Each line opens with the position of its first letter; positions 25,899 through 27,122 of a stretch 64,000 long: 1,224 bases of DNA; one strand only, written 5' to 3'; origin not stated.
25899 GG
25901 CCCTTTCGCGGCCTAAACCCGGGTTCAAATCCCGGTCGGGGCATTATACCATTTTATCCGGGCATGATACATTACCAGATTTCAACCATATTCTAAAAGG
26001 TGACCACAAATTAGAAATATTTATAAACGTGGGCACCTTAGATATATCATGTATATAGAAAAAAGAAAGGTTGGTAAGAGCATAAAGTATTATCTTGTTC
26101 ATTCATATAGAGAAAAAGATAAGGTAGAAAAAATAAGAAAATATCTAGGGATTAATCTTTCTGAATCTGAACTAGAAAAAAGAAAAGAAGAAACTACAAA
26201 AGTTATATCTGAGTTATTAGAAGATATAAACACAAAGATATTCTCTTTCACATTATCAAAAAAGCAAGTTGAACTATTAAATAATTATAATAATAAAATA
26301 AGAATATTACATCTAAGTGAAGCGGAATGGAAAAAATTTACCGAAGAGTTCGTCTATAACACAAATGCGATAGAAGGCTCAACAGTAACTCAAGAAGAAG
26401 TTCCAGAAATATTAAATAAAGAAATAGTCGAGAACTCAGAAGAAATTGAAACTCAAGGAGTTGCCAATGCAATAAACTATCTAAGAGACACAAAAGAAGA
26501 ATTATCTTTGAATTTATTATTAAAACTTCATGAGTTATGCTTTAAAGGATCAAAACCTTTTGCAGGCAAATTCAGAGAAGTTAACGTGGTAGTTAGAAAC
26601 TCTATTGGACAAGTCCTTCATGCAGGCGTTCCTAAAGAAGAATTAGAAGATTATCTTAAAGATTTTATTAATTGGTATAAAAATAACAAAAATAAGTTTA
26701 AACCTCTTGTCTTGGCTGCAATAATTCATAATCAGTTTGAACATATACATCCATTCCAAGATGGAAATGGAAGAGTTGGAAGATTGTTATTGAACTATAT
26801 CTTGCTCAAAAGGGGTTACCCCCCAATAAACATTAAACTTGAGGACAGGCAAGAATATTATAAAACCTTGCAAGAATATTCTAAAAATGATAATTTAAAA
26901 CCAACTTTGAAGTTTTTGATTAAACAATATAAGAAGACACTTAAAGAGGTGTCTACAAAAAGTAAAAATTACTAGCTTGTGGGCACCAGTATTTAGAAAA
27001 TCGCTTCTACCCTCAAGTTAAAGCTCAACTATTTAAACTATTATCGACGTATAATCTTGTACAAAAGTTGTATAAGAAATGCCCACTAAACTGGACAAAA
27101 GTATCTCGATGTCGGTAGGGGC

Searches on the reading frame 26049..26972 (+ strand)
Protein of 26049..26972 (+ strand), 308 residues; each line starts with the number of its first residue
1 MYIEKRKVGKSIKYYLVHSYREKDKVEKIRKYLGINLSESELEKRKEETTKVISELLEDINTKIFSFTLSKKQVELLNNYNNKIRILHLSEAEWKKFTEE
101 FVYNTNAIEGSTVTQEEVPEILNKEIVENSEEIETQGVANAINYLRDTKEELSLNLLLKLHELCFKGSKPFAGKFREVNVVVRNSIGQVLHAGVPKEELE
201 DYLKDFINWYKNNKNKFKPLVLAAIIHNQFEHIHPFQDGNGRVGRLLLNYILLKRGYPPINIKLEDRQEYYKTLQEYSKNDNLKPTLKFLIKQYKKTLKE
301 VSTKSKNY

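Call 75: search_protein_families(library=padloc, proteins=[window:26049-26972:+], max_evalue=0.00001)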
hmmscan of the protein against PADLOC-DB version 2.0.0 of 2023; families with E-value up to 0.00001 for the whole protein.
window:26049-26972:+ (308 aa): 9 families
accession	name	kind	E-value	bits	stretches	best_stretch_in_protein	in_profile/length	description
PDLC03963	SoFic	-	1.6e-38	131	1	102-306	61-272/361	-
PDLC04836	PDC-S04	-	4.1e-34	115.9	1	90-304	18-240/244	-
PDLC04837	PDC-S04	-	1.5e-32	110.8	1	89-296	17-226/234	-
PDLC04840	PDC-S04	-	1.1e-24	85.4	1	101-278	15-200/227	-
PDLC04839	PDC-S04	-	5.7e-21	73.1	1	120-281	27-190/205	-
PDLC04966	PDC-S24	-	3e-18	64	1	140-280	221-371/497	-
PDLC04838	PDC-S04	-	3.5e-14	51.1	1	131-286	40-194/209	-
PDLC04842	PDC-S04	-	2.6e-09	35.1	1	152-293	42-168/202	-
PDLC04841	PDC-S04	-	1.7e-08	32.4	1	148-281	136-257/292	-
